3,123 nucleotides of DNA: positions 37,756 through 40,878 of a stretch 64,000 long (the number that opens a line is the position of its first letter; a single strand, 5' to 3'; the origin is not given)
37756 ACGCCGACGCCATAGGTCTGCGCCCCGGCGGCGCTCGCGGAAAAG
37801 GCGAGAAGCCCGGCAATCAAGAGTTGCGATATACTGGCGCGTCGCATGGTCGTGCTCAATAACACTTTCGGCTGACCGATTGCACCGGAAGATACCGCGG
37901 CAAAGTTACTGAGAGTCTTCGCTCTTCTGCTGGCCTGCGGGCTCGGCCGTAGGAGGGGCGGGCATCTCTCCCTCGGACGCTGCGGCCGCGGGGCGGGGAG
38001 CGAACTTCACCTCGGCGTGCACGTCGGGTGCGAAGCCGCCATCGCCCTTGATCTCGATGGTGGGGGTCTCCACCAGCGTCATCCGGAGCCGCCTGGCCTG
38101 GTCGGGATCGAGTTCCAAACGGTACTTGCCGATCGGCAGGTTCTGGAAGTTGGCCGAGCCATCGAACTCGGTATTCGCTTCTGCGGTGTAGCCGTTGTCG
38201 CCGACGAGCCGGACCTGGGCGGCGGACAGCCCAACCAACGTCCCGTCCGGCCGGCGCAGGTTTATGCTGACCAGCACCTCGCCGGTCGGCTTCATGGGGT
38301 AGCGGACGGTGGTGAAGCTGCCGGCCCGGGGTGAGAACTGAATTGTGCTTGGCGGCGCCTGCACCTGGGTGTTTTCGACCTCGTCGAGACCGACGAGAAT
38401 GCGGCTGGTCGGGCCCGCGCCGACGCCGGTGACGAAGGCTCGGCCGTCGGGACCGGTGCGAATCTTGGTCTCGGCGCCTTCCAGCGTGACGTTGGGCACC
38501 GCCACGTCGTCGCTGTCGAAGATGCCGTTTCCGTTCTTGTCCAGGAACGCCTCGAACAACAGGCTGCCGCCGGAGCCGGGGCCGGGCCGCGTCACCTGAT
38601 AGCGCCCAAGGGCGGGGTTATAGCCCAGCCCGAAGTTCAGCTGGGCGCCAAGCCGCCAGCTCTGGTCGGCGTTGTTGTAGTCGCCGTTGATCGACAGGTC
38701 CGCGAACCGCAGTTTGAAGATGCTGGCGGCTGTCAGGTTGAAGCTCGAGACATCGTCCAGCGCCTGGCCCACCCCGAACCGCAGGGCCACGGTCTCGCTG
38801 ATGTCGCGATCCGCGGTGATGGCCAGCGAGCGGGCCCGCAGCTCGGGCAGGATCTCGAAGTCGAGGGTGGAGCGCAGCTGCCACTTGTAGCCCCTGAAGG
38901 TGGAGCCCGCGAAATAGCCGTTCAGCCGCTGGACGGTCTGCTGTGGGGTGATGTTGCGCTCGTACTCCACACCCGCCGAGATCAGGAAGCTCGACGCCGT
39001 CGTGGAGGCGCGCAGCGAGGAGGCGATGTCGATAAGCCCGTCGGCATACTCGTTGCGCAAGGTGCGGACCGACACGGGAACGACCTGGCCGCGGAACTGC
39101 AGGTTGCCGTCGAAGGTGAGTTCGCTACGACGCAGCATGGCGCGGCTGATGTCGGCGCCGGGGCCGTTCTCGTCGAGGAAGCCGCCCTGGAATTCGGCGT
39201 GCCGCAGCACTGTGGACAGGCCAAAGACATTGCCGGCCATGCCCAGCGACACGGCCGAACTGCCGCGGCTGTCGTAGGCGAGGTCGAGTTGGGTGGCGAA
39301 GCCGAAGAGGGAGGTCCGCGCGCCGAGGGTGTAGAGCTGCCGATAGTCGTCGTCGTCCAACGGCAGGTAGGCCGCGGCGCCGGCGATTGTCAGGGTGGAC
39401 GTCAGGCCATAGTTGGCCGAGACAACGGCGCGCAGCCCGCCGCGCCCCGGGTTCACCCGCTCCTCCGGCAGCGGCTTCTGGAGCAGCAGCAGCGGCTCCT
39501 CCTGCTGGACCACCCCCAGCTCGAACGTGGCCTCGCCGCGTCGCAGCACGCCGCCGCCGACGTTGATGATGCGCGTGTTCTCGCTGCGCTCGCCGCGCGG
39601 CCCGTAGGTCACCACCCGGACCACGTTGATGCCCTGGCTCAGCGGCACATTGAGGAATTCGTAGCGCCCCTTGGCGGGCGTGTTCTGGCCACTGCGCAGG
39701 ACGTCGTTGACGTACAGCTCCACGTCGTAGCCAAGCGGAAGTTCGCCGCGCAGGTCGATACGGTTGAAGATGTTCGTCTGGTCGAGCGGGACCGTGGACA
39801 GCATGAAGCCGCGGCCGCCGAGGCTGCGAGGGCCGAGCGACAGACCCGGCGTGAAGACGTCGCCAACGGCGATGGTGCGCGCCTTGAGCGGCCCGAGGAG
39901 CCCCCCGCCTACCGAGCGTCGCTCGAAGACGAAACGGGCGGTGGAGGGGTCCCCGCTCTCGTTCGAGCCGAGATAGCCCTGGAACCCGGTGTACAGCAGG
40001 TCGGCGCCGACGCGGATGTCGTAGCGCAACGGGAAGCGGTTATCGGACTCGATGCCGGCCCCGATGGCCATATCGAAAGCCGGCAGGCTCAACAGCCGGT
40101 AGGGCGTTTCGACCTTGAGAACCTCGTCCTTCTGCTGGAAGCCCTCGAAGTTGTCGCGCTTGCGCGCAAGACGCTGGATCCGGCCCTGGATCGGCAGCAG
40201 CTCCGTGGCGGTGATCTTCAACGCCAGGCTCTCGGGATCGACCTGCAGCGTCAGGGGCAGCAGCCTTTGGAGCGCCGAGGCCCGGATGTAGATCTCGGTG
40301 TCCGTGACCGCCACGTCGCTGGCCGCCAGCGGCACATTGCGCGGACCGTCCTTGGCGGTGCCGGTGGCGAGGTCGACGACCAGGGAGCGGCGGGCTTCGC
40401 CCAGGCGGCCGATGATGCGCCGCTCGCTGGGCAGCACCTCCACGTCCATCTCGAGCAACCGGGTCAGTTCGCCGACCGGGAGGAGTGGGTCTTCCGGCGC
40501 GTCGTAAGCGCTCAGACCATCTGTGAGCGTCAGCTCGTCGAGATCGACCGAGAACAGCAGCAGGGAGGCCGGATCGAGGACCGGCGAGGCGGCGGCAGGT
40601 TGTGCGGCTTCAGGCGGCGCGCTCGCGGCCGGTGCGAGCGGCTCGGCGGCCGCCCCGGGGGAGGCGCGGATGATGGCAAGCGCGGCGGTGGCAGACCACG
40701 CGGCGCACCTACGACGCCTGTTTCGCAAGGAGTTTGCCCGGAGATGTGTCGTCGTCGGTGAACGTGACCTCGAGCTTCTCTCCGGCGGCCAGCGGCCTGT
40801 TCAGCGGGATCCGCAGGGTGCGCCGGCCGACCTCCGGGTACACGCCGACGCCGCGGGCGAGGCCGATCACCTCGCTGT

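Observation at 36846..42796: Five-gene chaperone-usher-like fimbrial operon built on DUF4402-type subunits: candidate undescribed pilus class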

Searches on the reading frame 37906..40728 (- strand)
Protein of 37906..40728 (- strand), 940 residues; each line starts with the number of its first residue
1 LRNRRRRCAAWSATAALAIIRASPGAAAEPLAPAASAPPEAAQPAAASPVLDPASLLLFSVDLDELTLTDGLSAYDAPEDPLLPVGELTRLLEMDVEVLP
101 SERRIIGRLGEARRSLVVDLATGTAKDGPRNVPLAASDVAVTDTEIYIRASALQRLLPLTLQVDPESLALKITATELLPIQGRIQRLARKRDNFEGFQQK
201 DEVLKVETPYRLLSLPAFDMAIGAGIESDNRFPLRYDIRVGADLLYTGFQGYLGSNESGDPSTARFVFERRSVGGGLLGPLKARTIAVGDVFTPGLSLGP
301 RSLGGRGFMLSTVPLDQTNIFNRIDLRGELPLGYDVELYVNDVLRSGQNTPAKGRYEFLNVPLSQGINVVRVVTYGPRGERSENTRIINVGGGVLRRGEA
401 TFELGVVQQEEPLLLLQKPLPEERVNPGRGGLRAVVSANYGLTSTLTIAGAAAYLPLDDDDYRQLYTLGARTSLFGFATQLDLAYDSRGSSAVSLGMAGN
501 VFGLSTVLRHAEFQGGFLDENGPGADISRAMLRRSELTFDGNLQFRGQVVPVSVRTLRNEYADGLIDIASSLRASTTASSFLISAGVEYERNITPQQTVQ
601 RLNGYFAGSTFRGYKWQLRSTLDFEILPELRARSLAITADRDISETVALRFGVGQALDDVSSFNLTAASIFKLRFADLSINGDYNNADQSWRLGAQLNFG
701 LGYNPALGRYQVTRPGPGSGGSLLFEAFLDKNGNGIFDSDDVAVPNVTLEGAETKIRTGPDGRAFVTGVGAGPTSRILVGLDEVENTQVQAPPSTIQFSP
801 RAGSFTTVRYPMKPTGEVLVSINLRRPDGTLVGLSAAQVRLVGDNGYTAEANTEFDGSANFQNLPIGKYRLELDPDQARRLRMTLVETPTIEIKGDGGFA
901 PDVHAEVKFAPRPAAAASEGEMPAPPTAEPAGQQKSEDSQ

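Call 3: search_protein_families(library=pfam, max_evalue=1, proteins=[window:37906-40728:-])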
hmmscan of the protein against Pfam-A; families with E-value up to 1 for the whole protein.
window:37906-40728:- (940 aa): 3 families
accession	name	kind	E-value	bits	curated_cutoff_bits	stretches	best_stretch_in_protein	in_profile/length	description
PF17210.9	SdrD_B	-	0.00014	22.5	29.7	1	832-875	22-66/112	SdrD B-like domain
PF13620.12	CarboxypepD_reg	-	0.0035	18.1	32.3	1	833-873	13-54/82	Carboxypeptidase regulatory-like domain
PF17802.7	SpaA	-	0.022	15.3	23.1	1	834-872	16-57/91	Prealbumin-like fold domain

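Call 4: search_protein_families(library=ncbifam, max_evalue=1, proteins=[window:37906-40728:-])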
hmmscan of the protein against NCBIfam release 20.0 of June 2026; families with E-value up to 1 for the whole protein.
window:37906-40728:- (940 aa): 0 families

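Call 7: search_solved_structures(query=window:37906-40728:-, max_evalue=10, show_alignments=2)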
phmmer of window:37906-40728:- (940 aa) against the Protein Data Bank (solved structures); distinct sequences matched with E-value up to 10: 1.
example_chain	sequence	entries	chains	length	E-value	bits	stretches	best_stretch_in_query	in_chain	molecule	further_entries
4zxs_A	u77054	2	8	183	0.59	11.3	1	209-301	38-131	Virion egress protein UL34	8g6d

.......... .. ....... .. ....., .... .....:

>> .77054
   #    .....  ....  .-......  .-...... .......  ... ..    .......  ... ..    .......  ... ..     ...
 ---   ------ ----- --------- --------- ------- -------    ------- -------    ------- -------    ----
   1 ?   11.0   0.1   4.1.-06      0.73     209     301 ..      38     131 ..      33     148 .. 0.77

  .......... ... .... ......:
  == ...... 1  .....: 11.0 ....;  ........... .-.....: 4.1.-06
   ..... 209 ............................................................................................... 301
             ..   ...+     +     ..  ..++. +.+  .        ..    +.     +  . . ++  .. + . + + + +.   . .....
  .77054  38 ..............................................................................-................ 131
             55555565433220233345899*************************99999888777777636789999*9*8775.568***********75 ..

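Call 10: find_homologous_proteins(query=window:37906-40728:-, max_evalue=0.001)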
Query window:37906-40728:- (940 aa): 545 proteins with E <= 0.001 among 8000 candidates; the best 120 are listed.
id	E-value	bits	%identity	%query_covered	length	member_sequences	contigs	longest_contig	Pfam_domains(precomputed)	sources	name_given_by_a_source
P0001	0.0e+0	2068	100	100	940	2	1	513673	-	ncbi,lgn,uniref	ncbi:hypothetical protein [Phenylobacterium sp.]|uniref:hypothetical protein n=1 Tax=Phenylobacteriu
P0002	0.0e+0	1628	79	98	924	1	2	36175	-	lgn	-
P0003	0.0e+0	1623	78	100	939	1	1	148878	-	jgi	jgi:hypothetical protein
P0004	0.0e+0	1613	78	98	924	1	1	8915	PF13620.13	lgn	-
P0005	0.0e+0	1609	78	98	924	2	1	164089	PF13620.13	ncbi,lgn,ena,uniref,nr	ncbi:hypothetical protein [Phenylobacterium sp.]|uniref:MSCRAMM family protein n=1 Tax=Phenylobacter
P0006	0.0e+0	1581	77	97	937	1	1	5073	-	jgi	jgi:hypothetical protein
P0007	0.0e+0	1521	77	92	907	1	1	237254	-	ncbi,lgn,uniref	ncbi:hypothetical protein [Phenylobacterium sp.]|uniref:hypothetical protein n=1 Tax=Phenylobacteriu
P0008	0.0e+0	1493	74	97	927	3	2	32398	PF13620.13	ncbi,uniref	ncbi:collagen binding domain-containing protein [Phenylobacterium sp.]|uniref:collagen binding domai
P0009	0.0e+0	1490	78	89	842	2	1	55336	PF13620.13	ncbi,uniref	ncbi:hypothetical protein [Phenylobacterium sp.]|uniref:hypothetical protein n=1 Tax=Phenylobacteriu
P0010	0.0e+0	1483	75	94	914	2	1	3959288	-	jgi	jgi:hypothetical protein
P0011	0.0e+0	1419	76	89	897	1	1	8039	-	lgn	-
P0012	0.0e+0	1418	74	91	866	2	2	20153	PF13620.13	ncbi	-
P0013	0.0e+0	1395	68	97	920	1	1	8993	-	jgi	jgi:hypothetical protein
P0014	0.0e+0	1372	67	98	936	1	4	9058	-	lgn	-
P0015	0.0e+0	1361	66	98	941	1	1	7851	-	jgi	jgi:hypothetical protein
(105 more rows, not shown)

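Call 17: find_related_loci(query=A1, collection=genome_contigs, flank=8000)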
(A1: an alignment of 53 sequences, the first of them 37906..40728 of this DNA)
Query A1 (940 aa) in genome_contigs; peptide patterns used: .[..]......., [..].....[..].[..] (x = any residue, [..] = any of these).
208 stretches matched a pattern; 80 encode a relative of the query (tblastn E <= 1e-3); 80 distinct loci.
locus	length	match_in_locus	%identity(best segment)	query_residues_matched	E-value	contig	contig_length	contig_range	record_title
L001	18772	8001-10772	78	1-921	0e+0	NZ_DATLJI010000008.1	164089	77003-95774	MAG: Phenylobacterium sp. isolate SMAG_U13692 k141_5000, whole genome shotgun sequence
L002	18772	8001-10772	77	1-921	0e+0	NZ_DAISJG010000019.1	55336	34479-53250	MAG: Phenylobacterium sp. isolate CTOTU10740 NODE_174_length_55336_cov_51.156419, whole genome shotgun sequence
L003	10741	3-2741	66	8-913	0e+0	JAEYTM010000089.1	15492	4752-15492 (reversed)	MAG: Proteobacteria bacterium isolate OH_CBlB_131 k127_3519124, whole genome shotgun sequence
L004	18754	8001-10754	59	4-925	0e+0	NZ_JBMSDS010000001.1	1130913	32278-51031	Phenylobacterium sp. VNQ135 contig1, whole genome shotgun sequence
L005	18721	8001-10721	59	3-912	0e+0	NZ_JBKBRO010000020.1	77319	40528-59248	MAG: Phenylobacterium sp. isolate 21I_052.bin.27 NODE_239_length_77319_cov_63.950102, whole genome shotgun sequence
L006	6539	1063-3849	55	4-913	0e+0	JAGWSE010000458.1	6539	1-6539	MAG: Alphaproteobacteria bacterium isolate REEB342 k141_4411918, whole genome shotgun sequence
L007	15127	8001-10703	55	48-913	0e+0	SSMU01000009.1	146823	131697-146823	MAG: Phenylobacterium sp. isolate LY.5 9, whole genome shotgun sequence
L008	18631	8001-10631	56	47-918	0e+0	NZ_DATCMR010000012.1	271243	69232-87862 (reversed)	MAG: Phenylobacterium sp. isolate SMAG_U7154 k141_16975, whole genome shotgun sequence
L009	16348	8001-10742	55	1-913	0e+0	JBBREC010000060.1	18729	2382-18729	MAG: Caulobacterales bacterium isolate Co_metawrap_2484 Cmw_2484_k141_15349259_length_18729_cov_7.6561, whole genome sho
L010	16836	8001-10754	74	1-912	0e+0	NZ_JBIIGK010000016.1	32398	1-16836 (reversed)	MAG: Phenylobacterium sp. isolate ME2001-07-16D8pf_3300042503_group1_bin125 Rohwer_bin1857_scaffold_700_c1, whole genome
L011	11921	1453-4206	58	7-921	0e+0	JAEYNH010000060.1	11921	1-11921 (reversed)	MAG: Proteobacteria bacterium isolate OH_CBB_103 k127_1556691, whole genome shotgun sequence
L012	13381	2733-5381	53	25-923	0e+0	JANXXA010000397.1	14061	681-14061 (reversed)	MAG: Phenylobacterium sp. isolate GL140_2_metabat_323 GL140_2_k141_2788638, whole genome shotgun sequence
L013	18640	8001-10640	53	28-923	0e+0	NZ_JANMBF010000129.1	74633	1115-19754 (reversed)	MAG: Phenylobacterium sp. isolate OTE_1_metabat_387 OTE_1_k141_3464579, whole genome shotgun sequence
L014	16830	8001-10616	55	49-925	0e+0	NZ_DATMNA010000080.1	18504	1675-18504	MAG: Phenylobacterium sp. isolate SMAG_U12838 k141_3018591, whole genome shotgun sequence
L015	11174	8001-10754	52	7-918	0e+0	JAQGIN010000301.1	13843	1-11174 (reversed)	MAG: Caulobacter sp. isolate RYN_460 scaffold_4560033, whole genome shotgun sequence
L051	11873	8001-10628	43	24-898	0e+0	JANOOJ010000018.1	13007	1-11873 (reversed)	MAG: Novosphingobium sp. isolate VAR_43_metabat_190 VAR_43_k141_3507568, whole genome shotgun sequence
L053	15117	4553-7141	44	41-897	0e+0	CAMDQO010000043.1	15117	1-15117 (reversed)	MAG: Novosphingobium sp. Chol11 isolate TrH-25oct19-49 genome assembly, contig: TrH-25oct19-C7743, whole genome shotgun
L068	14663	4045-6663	42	27-898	0e+0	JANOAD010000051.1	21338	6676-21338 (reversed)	MAG: Novosphingobium sp. isolate VAR_18_metabat_362 VAR_18_k141_1653817, whole genome shotgun sequence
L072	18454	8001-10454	26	52-873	1e-49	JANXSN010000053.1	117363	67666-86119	MAG: Sphingomonadales bacterium isolate 337R_metabat_27 337R_k141_1229045, whole genome shotgun sequence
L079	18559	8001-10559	24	50-904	4e-42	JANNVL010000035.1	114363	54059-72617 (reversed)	MAG: Sphingomonadales bacterium isolate VAR_34_metabat_50 VAR_34_k141_1151362, whole genome shotgun sequence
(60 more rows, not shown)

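Call 26: predict_structure(alignment_id=A1)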
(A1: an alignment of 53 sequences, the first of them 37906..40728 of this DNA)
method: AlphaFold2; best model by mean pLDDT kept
length: 940 residues; sequences in the alignment: 53
mean_pLDDT: 80.5   pTM: 0.62
mean pLDDT of the five models: 80.5, 79.5, 76.1, 76.1, 75.0
residues with pLDDT >= 90: 275; 70-90: 489; 50-70: 91; < 50: 85
segments of 3 or more residues with pLDDT < 50: 1-18, 20-45, 191-199, 350-352, 915-925, 927-940
pLDDT, mean of each block of 10 residues (from residue 1): 36 47 35 34 53 89 88 93 96 93 88 84 80 89 94 94 94 90 74 43 82 88 87 87 90 85 87 82 88 86 89 65 58 70 67 59 69 66 66 78 91 81 68 93 89 88 92 84 93 89 85 88 73 89 81 90 91 84 88 91 88 77 88 88 83 86 87 83 89 88 88 66 89 81 91 84 85 82 79 89 87 88 91 90 88 91 88 91 90 77 90 53 45 37
secondary structure, 60 per line:
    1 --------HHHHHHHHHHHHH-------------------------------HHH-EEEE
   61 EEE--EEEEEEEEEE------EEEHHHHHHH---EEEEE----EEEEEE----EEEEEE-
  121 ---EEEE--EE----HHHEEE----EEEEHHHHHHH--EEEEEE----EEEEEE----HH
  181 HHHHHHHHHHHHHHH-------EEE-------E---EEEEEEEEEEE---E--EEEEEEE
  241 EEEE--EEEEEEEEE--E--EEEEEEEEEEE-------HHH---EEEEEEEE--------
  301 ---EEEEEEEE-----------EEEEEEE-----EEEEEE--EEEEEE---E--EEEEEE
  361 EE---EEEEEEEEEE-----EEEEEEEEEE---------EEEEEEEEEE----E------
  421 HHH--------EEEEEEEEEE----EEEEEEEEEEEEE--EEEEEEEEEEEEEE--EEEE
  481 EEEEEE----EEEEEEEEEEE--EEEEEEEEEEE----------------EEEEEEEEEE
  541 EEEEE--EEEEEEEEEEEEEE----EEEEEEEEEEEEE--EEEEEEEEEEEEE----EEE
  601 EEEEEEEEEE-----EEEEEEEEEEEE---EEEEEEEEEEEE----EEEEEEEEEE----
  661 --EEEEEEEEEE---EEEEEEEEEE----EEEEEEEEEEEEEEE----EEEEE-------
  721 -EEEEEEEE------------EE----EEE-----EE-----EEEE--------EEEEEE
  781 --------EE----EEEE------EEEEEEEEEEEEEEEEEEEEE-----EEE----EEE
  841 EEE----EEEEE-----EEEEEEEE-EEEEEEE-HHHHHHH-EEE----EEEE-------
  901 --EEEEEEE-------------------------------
elements in order (helices of 4 or more, strands of 3 or more residues): H9-21 E57-63 E66-75 E82-84 H85-91 E95-99 E104-109 E114-119 E124-127 E139-141 E146-149 H150-156 E159-164 E169-174 H179-195 E203-205 E217-227 E234-244 E247-255 E261-271 E285-292 E304-311 E323-329 E335-340 E343-348 E355-362 E366-375 E381-390 E400-409 E432-441 E446-458 E461-474 E477-486 E491-501 E504-514 E531-545 E548-561 E566-578 E581-593 E598-610 E616-627 E631-642 E647-656 E663-672 E676-685 E690-704 E709-713 E722-729 E748-750 E763-766 E775-780 E795-798 E805-825 E831-833 E838-843 E848-852 E858-865 E867-873 H875-881 E883-885 E890-893 E903-909

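Call 29: fold_search(model_id=the predicted structure, library=pdb)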
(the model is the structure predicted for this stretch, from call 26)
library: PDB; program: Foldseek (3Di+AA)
matches with E <= 10: 891; with E <= 0.001: 113
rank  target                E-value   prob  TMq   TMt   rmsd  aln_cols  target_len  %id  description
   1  3rfz_B                8.4e-30  1.00  0.43  0.50  21.8       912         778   12  Crystal structure of the FimD usher bound to its cognate FimC:FimH substrate (released 2011-06-01)
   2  9bog_D                3.7e-29  1.00  0.42  0.49  22.0       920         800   11  Structural basis for adhesin secretion by the outer-membrane usher in type 1 pili (released 2024-10-09)
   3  3rfz_E                3.9e-28  1.00  0.42  0.49  21.6       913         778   11  Crystal structure of the FimD usher bound to its cognate FimC:FimH substrate (released 2011-06-01)
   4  9fw9_D                5.2e-27  1.00  0.42  0.56  15.7       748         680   11  Cryo-EM structure of the type 1 pilus assembly platform as part of the FimA-bound chaperone-usher pilus complex (FimDH (released 2025-06-04)
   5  9fy9_D                2.1e-26  1.00  0.41  0.55  15.6       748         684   12  Cryo-EM structure of the type 1 chaperone-usher pilus FimD-tip complex (FimDHGFC) - Conformer 1 (released 2025-06-04)
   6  9fxs_D                3.6e-26  1.00  0.42  0.58  15.0       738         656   10  Cryo-EM structure of the type 1 pilus complex including pilus rod and FimI-bound assembly platform after incorporation (released 2025-06-04)
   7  9fx8_D                1.3e-25  1.00  0.43  0.58  15.0       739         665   10  Cryo-EM structure of the FimI-bound type 1 pilus assembly platform complex - Local refinement (released 2025-06-04)
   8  9fxb_D                1.4e-25  1.00  0.40  0.57  14.8       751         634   11  Cryo-EM structure of the type 1 pilus assembly platform as part of the FimI-bound chaperone-usher pilus complex (FimDH (released 2025-06-04)
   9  6e14_D                5.3e-25  1.00  0.41  0.47  23.4       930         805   10  Handover mechanism of the growing pilus by the bacterial outer membrane usher FimD (released 2018-10-17)
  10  7lhg_C                4.6e-24  1.00  0.40  0.45  21.7       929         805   12  Cryo-EM structure of E. coli P pilus tip assembly intermediate PapC-PapD-PapK-PapG in the first conformation (released 2021-08-11)
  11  7lhh_C                1.5e-20  1.00  0.40  0.45  22.8       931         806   12  Cryo-EM structure of E. coli P pilus tip assembly intermediate PapC-PapD-PapK-PapG in the second conformation (released 2021-08-11)
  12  7lhi_C                2.4e-18  1.00  0.41  0.51  21.6       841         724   13  Cryo-EM structure of E. coli P pilus tip assembly intermediate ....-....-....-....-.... (released 2021-08-11)
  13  6cd2_C                7.7e-18  1.00  0.34  0.42  11.3       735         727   11  Crystal structure of the PapC usher bound to the chaperone-adhesin PapD-PapG (released 2018-10-03)
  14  2vqi_B                3.4e-16  1.00  0.31  0.53   9.4       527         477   13  Structure of the P pilus usher (PapC) translocation pore (released 2008-05-27)
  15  2vqi_A                4.1e-16  1.00  0.31  0.55   9.3       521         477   13  Structure of the P pilus usher (PapC) translocation pore (released 2008-05-27)
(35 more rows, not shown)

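Call 33: search_solved_structures(query=A1, max_evalue=10, show_alignments=2)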
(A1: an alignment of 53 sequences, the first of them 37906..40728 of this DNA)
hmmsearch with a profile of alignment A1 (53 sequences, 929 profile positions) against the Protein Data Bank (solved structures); distinct sequences matched with E-value up to 10: 1.
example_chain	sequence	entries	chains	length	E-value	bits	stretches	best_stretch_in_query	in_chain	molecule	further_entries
10ps_A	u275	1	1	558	0.00089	20.5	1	834-879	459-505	Serine-aspartate repeat-containing protein D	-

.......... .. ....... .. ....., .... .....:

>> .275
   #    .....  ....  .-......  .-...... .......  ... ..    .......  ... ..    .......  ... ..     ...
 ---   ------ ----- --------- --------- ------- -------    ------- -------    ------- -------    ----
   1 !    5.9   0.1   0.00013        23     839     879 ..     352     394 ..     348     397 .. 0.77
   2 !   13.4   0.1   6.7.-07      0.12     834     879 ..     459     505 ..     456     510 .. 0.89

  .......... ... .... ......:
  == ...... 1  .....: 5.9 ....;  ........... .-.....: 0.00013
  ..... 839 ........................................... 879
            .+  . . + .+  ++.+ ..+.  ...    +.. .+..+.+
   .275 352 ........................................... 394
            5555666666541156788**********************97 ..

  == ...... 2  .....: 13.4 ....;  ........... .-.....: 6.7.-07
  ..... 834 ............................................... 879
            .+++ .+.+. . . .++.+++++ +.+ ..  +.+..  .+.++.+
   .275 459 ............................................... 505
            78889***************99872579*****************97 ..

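Call 77: search_protein_representatives(alignment_id=A1)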
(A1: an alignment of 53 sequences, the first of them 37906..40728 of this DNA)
Query: 53 sequences, 929 profile positions. Proteins with E-value up to 0.001 (for the whole library): 5029; up to 1e-10: 3269; up to 1e-30: 1826. The best 150 are listed.
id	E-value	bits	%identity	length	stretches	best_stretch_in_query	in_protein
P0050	0.0e+00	1500.5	-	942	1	1-926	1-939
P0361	0.0e+00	1299.1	-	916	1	5-918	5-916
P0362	0.0e+00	1102.6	-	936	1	33-917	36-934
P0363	0.0e+00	1093.6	-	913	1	45-920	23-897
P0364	0.0e+00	1076.6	-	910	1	37-925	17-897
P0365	0.0e+00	1069.9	-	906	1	16-916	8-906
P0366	0.0e+00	1053.5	-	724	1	210-923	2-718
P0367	0.0e+00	1030.0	-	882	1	50-909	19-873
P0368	9.6e-298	1006.6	-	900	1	41-923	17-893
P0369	5.9e-286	967.6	-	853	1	68-916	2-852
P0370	3.0e-273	925.6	-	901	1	32-916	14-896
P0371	2.5e-272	922.5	-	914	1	24-917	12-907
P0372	4.5e-271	918.3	-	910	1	26-908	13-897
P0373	9.8e-271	917.2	-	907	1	30-921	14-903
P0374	8.2e-267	904.2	-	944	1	34-918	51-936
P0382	2.5e-240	816.6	-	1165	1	19-918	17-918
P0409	1.4e-179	615.5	-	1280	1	40-906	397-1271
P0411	7.8e-170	583.3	-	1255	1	24-903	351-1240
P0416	3.4e-163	561.3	-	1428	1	43-902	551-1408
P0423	3.2e-158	544.9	-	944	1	28-910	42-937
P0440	1.0e-142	493.6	-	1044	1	15-891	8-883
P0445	6.0e-140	484.4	-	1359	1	49-907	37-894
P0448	6.0e-138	477.8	-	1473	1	48-899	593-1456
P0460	6.3e-131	454.6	-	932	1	52-901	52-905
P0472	7.7e-127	441.0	-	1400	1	50-904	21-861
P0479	1.9e-122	426.5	-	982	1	9-913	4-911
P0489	1.3e-119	417.1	-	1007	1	9-906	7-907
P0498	8.4e-118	411.1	-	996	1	17-910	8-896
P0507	3.4e-115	402.5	-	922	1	14-907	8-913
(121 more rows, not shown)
